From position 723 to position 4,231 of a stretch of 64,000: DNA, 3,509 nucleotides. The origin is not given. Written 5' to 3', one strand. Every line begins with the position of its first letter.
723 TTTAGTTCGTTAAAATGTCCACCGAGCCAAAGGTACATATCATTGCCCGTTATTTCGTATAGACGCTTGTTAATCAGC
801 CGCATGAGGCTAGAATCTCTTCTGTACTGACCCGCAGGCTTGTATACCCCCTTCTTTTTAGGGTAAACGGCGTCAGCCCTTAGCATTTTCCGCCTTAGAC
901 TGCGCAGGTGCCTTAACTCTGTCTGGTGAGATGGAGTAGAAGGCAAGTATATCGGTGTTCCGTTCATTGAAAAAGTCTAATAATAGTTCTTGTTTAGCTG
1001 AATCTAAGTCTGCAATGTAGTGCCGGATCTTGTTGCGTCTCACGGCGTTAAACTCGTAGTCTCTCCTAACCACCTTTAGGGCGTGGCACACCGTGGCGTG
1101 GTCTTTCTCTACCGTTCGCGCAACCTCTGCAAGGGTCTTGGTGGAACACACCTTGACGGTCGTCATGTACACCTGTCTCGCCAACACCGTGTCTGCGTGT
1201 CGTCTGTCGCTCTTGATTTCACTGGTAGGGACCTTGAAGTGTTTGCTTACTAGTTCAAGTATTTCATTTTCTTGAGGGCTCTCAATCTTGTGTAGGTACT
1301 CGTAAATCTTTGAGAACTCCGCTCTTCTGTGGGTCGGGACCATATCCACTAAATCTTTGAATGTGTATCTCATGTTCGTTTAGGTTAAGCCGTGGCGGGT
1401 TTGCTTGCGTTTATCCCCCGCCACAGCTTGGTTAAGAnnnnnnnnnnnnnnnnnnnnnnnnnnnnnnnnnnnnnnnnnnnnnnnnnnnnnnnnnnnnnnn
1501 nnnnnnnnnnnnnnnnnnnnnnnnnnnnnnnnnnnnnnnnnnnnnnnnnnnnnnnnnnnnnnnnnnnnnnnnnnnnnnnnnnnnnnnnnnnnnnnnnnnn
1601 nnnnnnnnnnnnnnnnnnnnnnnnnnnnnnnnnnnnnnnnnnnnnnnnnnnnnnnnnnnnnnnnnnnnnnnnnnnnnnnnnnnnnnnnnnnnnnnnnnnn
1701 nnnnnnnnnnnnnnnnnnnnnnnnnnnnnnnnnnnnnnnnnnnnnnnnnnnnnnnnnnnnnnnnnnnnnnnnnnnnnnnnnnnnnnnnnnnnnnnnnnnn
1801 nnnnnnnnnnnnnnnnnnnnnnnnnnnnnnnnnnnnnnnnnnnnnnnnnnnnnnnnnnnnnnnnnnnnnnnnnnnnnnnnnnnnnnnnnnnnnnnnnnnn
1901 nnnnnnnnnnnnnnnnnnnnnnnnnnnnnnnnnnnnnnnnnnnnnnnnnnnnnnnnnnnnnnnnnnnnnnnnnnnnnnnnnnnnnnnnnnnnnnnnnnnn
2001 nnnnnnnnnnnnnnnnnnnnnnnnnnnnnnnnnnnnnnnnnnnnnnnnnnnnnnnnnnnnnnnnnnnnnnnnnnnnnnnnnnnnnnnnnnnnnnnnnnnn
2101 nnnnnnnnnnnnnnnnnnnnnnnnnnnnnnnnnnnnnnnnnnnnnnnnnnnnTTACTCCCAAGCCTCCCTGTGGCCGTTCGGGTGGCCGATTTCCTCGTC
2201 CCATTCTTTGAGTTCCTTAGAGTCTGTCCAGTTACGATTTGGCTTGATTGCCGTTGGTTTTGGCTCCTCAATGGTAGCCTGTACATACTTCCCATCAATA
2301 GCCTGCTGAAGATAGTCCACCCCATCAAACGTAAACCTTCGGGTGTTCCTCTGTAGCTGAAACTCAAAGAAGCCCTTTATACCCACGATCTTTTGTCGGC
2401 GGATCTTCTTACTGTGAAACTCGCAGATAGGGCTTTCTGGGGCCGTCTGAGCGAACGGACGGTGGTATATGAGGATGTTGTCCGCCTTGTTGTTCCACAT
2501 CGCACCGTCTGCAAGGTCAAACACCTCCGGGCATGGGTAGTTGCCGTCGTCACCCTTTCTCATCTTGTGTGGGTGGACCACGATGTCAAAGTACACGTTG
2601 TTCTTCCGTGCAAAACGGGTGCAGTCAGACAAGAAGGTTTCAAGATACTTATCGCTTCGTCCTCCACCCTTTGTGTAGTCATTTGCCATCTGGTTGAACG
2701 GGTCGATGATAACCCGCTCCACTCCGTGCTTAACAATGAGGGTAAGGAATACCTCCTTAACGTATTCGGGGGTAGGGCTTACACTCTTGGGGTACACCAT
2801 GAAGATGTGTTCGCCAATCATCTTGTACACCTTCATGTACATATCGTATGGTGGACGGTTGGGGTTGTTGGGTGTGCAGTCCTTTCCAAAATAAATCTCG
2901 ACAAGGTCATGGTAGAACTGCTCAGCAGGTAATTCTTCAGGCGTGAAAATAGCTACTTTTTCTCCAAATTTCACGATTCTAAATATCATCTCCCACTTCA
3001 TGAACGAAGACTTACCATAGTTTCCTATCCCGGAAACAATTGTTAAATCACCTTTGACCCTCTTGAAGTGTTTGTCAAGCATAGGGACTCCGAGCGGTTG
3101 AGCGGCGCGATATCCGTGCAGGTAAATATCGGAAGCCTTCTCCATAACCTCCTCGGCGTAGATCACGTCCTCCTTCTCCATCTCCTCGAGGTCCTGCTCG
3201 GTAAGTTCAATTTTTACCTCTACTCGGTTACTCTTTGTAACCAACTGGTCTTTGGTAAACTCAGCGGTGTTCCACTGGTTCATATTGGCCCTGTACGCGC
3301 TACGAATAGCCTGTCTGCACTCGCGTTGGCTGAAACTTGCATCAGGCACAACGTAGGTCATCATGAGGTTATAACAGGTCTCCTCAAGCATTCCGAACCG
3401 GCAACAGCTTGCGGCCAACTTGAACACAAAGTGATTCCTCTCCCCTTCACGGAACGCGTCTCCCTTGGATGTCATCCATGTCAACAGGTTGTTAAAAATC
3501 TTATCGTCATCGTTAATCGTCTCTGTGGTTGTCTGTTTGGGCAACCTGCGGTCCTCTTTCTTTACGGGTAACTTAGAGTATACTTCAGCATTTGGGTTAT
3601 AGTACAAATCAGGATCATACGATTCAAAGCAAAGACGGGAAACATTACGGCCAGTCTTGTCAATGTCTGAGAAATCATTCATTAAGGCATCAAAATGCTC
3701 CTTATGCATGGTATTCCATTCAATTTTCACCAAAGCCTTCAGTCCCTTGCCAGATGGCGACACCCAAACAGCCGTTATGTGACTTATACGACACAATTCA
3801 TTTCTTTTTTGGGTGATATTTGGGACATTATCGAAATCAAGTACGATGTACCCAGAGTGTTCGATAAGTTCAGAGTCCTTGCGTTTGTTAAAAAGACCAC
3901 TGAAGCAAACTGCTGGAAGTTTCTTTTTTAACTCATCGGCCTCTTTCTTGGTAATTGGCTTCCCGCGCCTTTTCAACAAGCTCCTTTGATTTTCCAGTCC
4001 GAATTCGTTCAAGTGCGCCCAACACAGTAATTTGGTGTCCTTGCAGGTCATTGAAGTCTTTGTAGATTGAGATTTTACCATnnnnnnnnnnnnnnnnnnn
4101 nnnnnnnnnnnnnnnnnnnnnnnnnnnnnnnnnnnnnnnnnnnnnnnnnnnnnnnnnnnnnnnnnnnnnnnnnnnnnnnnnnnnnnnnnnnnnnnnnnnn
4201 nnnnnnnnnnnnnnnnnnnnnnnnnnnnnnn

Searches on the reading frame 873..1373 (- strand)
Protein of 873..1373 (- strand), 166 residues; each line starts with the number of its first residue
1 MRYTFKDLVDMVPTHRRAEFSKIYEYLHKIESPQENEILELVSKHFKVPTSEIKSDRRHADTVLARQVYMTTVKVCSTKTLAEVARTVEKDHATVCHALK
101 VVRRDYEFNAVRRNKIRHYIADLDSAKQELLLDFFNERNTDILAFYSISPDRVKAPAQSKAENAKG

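Call 71: search_protein_families(library=pfam, proteins=[window:873-1373:-], max_evalue=0.001)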
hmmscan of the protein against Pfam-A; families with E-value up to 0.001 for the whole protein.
window:873-1373:- (166 aa): 1 family
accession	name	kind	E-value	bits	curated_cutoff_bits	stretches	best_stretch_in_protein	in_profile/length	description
PF08299.17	Bac_DnaA_C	-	3e-16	59.6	31.5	1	37-100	3-67/69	Bacterial dnaA protein helix-turn-helix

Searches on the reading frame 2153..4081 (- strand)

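Call 10: search_protein_families(library=phrogs, proteins=[window:2153-4081:-], max_evalue=0.00001)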
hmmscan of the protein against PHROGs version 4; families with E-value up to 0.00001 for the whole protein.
window:2153-4081:- (642 aa): 7 families
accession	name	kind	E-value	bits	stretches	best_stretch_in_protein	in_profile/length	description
phrog_18375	-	DNA, RNA and nucleotide metabolism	8.2e-45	154.2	2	48-205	51-223/644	DNA primase/helicase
phrog_28855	-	unknown function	4.2e-39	135.6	1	33-307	35-316/804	-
phrog_5482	-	unknown function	1.4e-23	84.2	1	306-547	8-254/341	-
phrog_239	-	DNA, RNA and nucleotide metabolism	2.6e-16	60.7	1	269-578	309-593/801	DNA primase/helicase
phrog_19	-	DNA, RNA and nucleotide metabolism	2.9e-10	40.6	1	295-577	293-574/621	DnaB-like replicative helicase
phrog_695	-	DNA, RNA and nucleotide metabolism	1.8e-09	37.9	1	63-288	52-290/704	DNA polymerase/primase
phrog_14787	-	unknown function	4.3e-07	30.7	0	129-194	150-213/299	-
